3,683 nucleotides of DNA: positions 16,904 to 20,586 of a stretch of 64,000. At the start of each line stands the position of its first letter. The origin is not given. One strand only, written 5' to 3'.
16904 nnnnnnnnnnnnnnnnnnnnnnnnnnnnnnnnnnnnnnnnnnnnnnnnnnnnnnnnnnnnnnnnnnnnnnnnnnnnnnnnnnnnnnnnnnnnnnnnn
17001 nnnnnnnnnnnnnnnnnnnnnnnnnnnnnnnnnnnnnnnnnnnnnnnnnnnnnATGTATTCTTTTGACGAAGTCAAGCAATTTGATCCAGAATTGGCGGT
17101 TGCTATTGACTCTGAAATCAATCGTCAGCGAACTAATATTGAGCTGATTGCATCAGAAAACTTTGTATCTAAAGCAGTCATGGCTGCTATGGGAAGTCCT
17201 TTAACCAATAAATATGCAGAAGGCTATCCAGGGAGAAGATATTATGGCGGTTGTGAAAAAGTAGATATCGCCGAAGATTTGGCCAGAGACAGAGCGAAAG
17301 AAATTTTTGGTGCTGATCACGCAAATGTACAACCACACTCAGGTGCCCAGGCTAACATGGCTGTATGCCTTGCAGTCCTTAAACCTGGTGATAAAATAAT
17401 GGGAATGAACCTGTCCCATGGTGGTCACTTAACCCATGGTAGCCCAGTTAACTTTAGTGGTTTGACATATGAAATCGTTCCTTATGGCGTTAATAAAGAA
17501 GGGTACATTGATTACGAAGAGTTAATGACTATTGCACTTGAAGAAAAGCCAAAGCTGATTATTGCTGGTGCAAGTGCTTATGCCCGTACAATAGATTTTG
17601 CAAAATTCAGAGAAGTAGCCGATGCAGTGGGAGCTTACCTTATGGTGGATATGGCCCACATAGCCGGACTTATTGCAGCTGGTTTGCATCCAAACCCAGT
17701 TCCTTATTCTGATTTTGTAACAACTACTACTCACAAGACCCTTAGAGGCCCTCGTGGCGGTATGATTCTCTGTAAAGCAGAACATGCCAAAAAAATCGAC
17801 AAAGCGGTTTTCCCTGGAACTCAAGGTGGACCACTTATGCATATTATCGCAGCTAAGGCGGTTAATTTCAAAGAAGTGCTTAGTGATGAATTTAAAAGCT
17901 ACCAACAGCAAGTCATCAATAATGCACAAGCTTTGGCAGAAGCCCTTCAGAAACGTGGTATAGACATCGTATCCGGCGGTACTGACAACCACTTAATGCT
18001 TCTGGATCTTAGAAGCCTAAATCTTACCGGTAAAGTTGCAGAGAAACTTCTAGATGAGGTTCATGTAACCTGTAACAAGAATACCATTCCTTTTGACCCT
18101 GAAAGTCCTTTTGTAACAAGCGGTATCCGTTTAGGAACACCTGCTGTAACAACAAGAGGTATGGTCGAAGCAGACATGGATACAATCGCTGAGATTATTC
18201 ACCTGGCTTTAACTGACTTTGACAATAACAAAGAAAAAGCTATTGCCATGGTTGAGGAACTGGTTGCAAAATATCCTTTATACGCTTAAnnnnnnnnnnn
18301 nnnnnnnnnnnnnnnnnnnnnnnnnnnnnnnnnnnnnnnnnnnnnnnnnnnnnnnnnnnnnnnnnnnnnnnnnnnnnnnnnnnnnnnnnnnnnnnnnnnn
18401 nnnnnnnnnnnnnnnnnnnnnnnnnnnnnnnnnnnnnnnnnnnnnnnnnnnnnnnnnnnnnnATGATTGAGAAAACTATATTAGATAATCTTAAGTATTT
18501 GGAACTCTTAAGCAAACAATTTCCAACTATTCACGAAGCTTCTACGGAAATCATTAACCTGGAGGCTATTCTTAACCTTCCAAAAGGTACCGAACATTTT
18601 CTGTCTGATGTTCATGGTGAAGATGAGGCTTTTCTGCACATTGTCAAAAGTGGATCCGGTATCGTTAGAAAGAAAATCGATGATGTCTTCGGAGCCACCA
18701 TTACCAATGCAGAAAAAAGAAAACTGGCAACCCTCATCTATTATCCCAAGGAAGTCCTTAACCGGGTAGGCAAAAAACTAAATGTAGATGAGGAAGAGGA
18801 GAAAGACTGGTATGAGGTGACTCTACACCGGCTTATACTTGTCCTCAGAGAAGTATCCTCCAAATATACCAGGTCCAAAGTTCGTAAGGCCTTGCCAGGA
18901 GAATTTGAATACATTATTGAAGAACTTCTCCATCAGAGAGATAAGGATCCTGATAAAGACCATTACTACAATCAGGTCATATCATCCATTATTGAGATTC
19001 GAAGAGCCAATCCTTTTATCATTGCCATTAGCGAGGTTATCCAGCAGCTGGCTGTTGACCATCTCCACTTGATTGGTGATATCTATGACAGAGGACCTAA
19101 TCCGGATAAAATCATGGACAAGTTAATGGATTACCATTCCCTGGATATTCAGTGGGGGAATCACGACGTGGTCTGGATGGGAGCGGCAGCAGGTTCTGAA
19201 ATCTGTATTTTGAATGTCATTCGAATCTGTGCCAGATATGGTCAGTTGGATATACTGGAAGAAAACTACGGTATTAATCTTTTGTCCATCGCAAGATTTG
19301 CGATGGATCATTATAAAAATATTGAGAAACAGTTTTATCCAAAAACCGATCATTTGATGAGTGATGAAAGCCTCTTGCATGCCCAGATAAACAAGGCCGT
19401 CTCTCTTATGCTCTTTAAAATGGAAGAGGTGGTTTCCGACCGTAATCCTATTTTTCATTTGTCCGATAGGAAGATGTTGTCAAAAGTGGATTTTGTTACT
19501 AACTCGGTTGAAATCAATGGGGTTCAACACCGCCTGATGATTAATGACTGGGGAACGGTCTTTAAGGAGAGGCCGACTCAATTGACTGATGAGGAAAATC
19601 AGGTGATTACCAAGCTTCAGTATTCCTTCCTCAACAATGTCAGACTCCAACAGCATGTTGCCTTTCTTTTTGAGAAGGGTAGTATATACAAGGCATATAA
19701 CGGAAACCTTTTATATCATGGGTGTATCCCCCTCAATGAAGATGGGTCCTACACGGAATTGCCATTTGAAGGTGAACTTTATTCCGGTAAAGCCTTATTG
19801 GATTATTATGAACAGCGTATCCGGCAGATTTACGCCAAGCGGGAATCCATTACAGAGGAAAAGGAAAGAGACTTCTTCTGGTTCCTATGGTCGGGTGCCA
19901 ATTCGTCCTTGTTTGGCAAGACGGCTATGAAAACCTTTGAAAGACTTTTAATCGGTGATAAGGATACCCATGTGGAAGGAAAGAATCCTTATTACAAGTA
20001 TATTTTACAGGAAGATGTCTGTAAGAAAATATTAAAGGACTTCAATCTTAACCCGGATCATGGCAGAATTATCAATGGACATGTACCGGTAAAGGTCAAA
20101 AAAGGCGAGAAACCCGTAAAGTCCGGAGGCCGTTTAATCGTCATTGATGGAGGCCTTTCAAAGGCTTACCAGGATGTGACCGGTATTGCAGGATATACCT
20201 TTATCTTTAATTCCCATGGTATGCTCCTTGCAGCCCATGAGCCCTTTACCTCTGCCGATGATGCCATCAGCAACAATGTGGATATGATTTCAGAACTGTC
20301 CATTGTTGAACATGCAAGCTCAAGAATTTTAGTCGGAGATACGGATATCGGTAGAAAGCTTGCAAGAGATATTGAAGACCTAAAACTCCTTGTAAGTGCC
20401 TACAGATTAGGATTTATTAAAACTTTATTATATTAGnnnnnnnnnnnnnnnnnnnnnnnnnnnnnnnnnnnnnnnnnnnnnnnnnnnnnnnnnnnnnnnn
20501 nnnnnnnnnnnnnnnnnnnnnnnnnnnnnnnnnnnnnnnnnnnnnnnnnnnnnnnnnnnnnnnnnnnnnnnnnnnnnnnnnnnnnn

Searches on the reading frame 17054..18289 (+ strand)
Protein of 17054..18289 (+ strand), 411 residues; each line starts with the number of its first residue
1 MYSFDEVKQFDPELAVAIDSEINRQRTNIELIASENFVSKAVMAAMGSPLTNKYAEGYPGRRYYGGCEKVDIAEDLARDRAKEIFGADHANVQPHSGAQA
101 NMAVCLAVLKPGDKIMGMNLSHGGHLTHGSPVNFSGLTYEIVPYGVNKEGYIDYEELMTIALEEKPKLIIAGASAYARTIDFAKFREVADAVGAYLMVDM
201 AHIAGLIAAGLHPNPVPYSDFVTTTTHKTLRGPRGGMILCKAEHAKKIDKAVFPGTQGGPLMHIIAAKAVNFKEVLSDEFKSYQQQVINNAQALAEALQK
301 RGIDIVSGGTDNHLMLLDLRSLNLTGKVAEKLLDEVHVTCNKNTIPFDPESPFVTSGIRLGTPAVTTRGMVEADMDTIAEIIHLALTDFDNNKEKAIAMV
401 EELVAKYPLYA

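Call 55: search_protein_families(library=pfam, proteins=[window:17054-18289:+], max_evalue=0.00001)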
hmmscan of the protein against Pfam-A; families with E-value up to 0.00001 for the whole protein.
window:17054-18289:+ (411 aa): 4 families
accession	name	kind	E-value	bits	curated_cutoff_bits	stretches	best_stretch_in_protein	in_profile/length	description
PF00464.25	SHMT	-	1.9e-177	590.2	27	1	8-382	2-399/399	Serine hydroxymethyltransferase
PF00155.27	Aminotran_1_2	-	5.2e-16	59.2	19.7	1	86-362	56-346/361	Aminotransferase class I and II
PF01212.27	Beta_elim_lyase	-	4.9e-08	33.1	27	1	78-340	38-272/288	Beta-eliminating lyase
PF00266.25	Aminotran_5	-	1.4e-06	28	21.5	1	42-255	15-228/371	Aminotransferase class-V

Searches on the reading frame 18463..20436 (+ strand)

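Call 55: search_protein_families(library=pfam, proteins=[window:18463-20436:+], max_evalue=0.00001)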
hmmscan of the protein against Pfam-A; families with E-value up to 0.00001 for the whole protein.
window:18463-20436:+ (657 aa): 1 family
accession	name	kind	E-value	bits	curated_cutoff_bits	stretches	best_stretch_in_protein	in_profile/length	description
PF06874.16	FBPase_2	-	8.7e-277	920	27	1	11-648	1-638/639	Firmicute fructose-1,6-bisphosphatase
